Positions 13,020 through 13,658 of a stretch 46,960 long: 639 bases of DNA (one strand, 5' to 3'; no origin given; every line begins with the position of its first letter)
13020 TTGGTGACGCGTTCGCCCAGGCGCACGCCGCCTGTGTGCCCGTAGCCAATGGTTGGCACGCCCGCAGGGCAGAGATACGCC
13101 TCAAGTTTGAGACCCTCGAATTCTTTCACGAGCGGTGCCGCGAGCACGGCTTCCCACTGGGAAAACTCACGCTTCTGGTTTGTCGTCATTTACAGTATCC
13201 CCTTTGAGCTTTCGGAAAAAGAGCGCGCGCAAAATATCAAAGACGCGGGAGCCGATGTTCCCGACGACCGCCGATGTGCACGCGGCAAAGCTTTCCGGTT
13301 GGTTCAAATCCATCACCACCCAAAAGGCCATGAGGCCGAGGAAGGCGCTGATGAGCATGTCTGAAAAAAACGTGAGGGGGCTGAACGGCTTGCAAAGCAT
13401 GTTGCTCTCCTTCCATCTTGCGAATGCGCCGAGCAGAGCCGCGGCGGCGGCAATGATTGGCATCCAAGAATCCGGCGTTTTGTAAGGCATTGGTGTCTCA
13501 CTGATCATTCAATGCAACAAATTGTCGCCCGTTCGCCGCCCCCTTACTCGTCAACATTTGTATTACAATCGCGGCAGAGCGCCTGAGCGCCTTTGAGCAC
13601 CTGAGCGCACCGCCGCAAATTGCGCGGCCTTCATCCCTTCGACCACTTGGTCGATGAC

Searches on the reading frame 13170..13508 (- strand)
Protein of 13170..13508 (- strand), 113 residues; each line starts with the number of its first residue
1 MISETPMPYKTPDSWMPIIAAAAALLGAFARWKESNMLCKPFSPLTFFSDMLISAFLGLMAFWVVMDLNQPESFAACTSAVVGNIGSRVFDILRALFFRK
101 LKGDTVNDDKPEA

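Call 26: search_protein_families(library=pfam, proteins=[window:13170-13508:-], max_evalue=0.01)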
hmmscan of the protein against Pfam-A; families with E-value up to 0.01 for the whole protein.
window:13170-13508:- (113 aa): 1 family
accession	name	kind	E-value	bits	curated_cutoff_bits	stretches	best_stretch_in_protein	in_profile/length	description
PF16083.10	Phage_holin_3_3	-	2.8e-08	34.2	28.4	1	18-93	5-77/78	LydA holin phage, holin superfamily III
